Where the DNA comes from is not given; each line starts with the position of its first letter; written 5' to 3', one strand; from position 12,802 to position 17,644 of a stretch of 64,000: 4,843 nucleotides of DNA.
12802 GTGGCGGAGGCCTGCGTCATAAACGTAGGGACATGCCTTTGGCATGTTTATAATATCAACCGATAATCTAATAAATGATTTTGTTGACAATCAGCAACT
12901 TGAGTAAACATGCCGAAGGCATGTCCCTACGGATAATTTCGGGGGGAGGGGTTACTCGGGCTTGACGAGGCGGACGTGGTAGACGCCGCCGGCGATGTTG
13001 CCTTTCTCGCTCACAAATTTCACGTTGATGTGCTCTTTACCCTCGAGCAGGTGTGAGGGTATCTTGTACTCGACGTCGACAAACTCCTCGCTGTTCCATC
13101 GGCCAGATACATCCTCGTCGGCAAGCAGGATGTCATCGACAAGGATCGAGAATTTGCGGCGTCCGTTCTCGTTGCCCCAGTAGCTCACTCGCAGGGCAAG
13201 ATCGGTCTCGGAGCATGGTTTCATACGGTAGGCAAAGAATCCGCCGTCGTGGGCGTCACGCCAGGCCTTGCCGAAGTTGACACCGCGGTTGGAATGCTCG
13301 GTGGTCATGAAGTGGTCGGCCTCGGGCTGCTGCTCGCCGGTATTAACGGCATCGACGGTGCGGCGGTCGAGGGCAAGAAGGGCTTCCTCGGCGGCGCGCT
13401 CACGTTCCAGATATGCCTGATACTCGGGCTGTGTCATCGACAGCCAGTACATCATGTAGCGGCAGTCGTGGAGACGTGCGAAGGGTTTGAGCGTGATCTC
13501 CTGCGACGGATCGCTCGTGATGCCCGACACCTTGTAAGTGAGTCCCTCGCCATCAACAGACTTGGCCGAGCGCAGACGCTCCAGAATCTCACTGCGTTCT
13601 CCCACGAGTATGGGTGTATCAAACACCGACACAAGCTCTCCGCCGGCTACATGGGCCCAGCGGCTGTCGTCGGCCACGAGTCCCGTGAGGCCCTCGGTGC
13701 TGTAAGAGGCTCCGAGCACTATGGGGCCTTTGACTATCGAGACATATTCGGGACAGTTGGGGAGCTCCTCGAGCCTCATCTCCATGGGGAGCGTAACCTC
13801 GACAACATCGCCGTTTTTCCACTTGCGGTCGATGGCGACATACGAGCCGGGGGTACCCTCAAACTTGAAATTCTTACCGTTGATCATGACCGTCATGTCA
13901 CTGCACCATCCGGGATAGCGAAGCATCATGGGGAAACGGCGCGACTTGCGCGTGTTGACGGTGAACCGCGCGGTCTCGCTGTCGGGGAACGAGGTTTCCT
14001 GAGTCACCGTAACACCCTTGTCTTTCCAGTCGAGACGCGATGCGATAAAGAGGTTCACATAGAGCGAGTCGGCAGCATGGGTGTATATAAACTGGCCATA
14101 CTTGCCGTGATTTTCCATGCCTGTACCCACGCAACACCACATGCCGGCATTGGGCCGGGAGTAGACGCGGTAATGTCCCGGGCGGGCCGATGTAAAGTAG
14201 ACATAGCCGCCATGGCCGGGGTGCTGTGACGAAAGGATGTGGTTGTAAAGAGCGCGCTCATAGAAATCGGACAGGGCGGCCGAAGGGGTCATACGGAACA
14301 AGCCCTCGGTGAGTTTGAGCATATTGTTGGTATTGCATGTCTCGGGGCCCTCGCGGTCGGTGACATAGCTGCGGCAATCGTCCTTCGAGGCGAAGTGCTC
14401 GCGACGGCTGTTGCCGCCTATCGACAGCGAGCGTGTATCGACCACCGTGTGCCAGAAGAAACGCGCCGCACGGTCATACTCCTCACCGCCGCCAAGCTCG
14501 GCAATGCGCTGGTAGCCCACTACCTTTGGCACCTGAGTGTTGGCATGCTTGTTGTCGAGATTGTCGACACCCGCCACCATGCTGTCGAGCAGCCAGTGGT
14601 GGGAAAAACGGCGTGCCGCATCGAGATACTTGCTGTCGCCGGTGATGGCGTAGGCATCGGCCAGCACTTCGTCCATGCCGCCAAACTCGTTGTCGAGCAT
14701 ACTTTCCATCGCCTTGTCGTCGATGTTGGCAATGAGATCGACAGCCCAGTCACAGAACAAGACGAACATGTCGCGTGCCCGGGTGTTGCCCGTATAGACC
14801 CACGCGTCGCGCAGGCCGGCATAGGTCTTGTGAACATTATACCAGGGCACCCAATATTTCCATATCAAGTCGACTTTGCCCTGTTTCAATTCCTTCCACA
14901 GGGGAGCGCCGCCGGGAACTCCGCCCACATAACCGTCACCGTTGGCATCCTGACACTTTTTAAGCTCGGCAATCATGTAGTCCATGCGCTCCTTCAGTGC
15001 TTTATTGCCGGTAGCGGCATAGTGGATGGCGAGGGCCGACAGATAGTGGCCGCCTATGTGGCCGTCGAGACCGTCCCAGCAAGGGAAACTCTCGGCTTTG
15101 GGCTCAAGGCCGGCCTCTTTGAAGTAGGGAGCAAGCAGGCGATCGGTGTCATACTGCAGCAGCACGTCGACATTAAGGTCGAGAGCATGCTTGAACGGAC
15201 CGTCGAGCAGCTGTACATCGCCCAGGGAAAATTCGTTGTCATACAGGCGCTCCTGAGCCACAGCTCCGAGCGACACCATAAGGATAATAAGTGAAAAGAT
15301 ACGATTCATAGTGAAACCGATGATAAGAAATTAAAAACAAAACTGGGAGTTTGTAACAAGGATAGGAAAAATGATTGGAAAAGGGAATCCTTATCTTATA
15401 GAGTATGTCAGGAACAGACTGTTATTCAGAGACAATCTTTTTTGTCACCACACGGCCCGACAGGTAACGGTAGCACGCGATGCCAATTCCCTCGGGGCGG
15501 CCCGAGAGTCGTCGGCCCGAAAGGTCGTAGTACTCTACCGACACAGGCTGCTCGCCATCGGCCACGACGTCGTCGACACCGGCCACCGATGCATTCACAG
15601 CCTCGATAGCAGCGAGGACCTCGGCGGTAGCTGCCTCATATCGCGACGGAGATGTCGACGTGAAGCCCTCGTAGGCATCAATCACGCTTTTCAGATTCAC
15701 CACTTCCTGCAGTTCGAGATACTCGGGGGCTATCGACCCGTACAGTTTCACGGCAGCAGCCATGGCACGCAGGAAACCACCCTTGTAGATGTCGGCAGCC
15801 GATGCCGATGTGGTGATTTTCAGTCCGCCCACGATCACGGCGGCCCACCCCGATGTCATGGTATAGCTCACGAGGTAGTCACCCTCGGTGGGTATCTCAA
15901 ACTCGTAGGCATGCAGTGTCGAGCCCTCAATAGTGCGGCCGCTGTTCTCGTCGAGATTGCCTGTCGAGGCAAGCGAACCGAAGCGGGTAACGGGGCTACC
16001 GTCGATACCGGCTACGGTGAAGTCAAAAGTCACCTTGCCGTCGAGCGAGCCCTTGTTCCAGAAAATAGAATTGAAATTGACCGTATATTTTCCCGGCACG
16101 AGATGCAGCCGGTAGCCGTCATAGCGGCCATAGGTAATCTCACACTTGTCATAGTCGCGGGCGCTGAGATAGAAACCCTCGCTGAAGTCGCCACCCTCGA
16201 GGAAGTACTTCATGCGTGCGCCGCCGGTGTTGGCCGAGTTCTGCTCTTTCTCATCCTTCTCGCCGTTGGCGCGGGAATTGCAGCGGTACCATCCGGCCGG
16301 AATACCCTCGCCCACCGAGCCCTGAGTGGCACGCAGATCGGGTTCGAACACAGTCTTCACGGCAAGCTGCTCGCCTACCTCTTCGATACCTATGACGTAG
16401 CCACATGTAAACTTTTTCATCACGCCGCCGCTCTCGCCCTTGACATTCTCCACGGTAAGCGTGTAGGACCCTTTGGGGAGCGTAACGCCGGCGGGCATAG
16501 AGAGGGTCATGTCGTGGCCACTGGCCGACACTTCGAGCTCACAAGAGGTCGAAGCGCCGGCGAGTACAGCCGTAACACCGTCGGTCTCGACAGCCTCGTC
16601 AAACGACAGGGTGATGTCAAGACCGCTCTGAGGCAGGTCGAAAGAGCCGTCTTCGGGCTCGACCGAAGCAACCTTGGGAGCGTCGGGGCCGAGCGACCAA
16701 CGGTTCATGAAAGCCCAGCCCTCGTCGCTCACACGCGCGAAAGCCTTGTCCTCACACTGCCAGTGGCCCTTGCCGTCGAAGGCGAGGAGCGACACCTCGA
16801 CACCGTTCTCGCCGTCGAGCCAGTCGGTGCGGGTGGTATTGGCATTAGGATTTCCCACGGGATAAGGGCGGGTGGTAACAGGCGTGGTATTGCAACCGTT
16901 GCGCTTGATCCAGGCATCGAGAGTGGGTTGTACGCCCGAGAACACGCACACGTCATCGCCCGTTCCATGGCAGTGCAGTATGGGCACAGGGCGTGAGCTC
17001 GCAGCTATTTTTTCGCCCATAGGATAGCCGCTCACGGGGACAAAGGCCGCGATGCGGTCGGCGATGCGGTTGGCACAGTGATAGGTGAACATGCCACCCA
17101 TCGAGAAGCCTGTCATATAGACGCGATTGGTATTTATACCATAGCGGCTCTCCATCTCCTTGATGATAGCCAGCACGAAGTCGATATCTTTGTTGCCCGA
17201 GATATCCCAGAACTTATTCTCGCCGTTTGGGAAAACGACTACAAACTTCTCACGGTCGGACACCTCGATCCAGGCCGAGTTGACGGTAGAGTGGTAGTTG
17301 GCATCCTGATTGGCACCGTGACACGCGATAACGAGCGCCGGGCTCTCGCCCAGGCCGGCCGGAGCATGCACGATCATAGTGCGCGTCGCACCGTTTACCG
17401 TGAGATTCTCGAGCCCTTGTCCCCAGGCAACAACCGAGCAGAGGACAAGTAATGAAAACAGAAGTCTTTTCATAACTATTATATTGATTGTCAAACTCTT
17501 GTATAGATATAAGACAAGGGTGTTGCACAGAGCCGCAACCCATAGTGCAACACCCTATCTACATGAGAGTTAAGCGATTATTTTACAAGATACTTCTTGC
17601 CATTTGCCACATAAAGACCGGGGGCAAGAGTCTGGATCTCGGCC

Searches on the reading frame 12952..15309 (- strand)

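Call 18: search_protein_families(library=pfam, proteins=[window:12952-15309:-], max_evalue=0.001)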
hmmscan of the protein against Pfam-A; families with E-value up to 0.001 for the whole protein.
window:12952-15309:- (785 aa): 4 families
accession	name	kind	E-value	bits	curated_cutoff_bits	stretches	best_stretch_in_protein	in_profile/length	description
PF07944.18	Beta-AFase-like_GH127_cat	-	4.2e-107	358.8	24.9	1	31-405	1-375/376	Beta-L-arabinofuranosidase, GH127 catalytic domain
PF20620.4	DUF6805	-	2.7e-32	112.3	27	1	646-782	1-133/133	Family of unknown function (DUF6805)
PF20736.2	Glyco_hydro127M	-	3.5e-31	107.6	24.2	1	416-509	2-95/95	Beta-L-arabinofuranosidase, GH127 middle domain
PF16375.10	DUF4986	-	8.9e-25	87.6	29.5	1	538-622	2-84/84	Domain of unknown function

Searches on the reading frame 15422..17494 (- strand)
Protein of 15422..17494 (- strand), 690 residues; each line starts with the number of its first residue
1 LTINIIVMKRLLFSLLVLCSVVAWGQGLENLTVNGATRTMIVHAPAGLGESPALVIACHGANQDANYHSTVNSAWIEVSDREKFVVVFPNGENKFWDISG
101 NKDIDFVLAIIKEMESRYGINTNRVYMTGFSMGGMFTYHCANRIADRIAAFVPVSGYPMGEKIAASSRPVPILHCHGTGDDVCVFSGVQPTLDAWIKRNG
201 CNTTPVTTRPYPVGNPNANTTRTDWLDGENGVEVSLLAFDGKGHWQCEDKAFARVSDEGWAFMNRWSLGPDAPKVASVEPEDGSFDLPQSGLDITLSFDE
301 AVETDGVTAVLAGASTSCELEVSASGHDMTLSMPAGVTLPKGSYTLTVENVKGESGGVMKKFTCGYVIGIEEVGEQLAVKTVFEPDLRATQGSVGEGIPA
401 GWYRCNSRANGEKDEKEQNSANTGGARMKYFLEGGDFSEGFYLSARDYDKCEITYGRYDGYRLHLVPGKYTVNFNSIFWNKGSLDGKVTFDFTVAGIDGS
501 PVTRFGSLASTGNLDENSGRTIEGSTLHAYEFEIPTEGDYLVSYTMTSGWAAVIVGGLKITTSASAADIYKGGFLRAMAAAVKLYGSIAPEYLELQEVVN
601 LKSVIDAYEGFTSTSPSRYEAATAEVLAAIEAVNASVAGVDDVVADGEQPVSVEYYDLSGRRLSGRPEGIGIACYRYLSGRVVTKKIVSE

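Call 18: search_protein_families(library=pfam, proteins=[window:15422-17494:-], max_evalue=0.001)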
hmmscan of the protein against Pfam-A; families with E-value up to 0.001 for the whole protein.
window:15422-17494:- (690 aa): 5 families
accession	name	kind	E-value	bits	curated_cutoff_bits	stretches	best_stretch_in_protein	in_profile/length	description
PF02230.22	Abhydrolase_2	-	4.3e-07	30.4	23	1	115-183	97-170/217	Phospholipase/Carboxylesterase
PF04234.18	CopC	-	2.5e-05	25.6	23.3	0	275-352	4-78/92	CopC domain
PF01738.24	DLH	-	2.5e-05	24.4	21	1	108-189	82-163/217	Dienelactone hydrolase family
PF00326.27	Peptidase_S9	-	3.3e-05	23.9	22.6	0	100-156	41-97/213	Prolyl oligopeptidase family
PF13205.12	Big_5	-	0.00025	22.2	23.6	1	272-350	4-86/105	Bacterial Ig-like domain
